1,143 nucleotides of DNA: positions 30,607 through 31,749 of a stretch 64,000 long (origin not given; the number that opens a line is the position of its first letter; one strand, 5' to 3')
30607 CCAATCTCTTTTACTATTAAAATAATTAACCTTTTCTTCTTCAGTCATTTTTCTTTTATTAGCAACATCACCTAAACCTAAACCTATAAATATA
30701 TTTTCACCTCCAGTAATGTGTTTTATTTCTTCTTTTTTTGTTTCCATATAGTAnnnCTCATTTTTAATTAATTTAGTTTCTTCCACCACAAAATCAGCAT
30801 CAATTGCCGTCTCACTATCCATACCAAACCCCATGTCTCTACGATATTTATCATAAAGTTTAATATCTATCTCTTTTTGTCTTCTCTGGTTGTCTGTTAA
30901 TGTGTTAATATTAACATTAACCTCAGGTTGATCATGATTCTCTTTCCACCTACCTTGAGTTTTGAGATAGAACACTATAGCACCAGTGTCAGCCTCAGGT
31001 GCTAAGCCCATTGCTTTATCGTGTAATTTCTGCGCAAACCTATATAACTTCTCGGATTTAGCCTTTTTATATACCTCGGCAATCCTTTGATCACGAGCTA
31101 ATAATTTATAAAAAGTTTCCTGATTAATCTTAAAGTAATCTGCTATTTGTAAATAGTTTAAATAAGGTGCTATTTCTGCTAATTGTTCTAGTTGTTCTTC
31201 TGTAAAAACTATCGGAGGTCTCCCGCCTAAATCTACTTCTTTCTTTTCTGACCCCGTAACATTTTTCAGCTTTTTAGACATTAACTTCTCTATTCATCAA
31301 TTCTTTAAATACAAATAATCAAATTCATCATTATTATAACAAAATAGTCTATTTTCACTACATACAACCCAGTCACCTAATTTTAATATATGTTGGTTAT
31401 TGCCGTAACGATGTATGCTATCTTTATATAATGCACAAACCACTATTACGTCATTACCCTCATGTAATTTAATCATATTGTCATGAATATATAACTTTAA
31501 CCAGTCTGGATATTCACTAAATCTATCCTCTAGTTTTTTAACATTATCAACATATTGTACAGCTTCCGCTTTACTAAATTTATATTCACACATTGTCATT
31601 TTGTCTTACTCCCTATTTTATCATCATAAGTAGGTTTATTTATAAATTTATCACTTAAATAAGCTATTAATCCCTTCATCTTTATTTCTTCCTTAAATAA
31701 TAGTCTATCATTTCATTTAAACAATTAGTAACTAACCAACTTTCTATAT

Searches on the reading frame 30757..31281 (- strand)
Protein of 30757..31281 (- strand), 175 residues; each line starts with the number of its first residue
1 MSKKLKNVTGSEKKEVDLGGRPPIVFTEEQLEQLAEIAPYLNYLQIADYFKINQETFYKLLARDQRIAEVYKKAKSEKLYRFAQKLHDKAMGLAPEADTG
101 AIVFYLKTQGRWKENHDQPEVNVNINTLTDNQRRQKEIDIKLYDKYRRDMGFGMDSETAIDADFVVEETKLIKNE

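Call 4: search_protein_families(library=pfam, proteins=[window:30757-31281:-], max_evalue=1)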
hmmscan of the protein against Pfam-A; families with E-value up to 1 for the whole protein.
window:30757-31281:- (175 aa): 2 families
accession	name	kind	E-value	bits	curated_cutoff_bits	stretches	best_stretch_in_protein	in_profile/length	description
PF20224.3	DUF6583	-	0.0043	16.2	27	1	39-91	22-72/473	Family of unknown function (DUF6583)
PF13022.12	HTH_Tnp_1_2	-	0.017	15.7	27.9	1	44-117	30-104/122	Helix-turn-helix of insertion element transposase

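Call 5: search_protein_families(library=phrogs, proteins=[window:30757-31281:-], max_evalue=0.1)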
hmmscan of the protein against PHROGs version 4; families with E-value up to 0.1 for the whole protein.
window:30757-31281:- (175 aa): 3 families
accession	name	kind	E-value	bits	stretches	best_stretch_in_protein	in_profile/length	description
phrog_309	-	head and packaging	1e-09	39.9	1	44-138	160-277/319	terminase small subunit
phrog_125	-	DNA, RNA and nucleotide metabolism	0.0016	19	1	13-80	151-219/254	DNA invertase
phrog_11376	-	unknown function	0.055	14.7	1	26-90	43-111/134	-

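Call 6: search_protein_families(library=ncbifam, proteins=[window:30757-31281:-], max_evalue=0.1)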
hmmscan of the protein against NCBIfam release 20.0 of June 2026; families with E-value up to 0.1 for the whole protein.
window:30757-31281:- (175 aa): 1 family
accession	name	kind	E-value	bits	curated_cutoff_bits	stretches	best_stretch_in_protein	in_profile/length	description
NF041418.1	MbpA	equivalog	0.0035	17.2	90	1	15-70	34-88/93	mobilization protein MbpA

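Call 20: find_homologous_proteins(query=window:30757-31281:-)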
Query window:30757-31281:- (175 aa): 53 proteins with E <= 0.001 among 133 candidates.
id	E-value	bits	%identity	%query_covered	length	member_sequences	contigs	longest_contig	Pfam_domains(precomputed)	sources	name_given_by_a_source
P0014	1.7e-109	381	100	100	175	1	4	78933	-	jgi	jgi:hypothetical protein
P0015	2.0e-108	378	99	100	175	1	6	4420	-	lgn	-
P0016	4.2e-107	373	97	100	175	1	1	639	-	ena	-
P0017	7.6e-106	369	97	100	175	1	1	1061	-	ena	-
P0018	6.7e-98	343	89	100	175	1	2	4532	-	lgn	-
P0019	9.1e-86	304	78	100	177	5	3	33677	-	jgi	jgi:hypothetical protein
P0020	8.5e-84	298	77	100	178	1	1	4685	-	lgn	-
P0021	1.4e-83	297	76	100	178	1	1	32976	-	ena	-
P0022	2.0e-83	296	76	100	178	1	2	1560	-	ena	-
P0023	4.1e-82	292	76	100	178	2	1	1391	-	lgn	-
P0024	5.7e-82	292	77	100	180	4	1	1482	-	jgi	jgi:hypothetical protein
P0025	9.7e-82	291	75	100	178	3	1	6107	-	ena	-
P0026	1.3e-81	290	76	100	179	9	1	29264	-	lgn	-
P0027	3.8e-81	289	76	100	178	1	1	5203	-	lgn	-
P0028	6.9e-80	285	75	99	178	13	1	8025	-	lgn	-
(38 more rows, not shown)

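Call 21: find_encoding_contigs(protein=P0014, flank=10000, max_places=6)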
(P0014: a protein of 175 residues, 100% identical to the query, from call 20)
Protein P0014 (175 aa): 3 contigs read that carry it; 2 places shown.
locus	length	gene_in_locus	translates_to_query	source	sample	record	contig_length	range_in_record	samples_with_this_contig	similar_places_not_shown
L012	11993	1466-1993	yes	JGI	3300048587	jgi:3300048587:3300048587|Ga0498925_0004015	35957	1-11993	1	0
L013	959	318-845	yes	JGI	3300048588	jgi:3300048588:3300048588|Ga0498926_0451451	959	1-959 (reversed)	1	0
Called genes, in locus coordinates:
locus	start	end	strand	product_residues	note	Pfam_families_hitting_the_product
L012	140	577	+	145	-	-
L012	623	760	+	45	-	-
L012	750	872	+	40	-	-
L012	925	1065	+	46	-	-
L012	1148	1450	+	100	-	-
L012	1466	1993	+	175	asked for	-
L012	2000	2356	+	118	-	-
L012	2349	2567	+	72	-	-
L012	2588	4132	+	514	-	PF17289:Terminase_6C (weak)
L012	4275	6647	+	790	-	-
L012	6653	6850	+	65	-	-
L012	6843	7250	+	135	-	-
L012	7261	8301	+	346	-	-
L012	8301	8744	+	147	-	-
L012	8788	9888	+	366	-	-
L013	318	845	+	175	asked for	-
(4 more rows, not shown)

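Call 105: find_encoding_contigs(protein=P0015, flank=3000, max_places=10)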
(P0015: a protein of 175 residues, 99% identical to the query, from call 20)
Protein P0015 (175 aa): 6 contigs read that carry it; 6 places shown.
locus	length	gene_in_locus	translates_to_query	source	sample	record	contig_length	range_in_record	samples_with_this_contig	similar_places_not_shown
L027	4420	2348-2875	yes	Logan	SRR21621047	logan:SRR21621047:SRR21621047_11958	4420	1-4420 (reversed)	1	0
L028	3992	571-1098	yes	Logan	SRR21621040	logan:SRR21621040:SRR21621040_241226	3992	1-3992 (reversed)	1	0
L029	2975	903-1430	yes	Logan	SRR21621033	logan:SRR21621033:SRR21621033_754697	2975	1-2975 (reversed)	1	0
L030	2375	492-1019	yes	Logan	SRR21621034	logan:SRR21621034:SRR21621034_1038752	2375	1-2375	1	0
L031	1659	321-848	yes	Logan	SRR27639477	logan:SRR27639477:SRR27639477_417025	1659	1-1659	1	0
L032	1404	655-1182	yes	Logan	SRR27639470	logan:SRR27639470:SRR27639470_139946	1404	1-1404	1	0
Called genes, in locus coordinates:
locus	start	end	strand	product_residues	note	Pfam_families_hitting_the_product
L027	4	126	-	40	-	-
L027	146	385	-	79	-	-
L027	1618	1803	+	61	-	-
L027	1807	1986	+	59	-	-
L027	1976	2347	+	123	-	-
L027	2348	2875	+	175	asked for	-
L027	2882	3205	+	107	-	-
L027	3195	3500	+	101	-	-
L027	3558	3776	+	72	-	-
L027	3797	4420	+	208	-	?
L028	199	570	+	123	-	-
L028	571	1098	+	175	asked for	-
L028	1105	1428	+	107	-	-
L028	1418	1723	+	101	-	-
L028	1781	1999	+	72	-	-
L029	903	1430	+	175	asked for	-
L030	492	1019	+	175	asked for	-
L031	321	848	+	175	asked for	-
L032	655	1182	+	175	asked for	-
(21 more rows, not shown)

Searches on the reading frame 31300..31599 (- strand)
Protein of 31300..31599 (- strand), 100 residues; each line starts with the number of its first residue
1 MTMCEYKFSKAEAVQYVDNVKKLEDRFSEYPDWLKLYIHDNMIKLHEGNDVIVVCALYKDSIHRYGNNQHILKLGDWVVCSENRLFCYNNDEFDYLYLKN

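Call 5: search_protein_families(library=phrogs, proteins=[window:31300-31599:-], max_evalue=0.1)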
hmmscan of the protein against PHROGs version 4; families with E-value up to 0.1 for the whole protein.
window:31300-31599:- (100 aa): 2 families
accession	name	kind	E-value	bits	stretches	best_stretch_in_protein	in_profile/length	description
phrog_19888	-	unknown function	0.0042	18.8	1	13-51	37-74/94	-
phrog_13199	-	unknown function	0.057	14.3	0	6-85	1-72/77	-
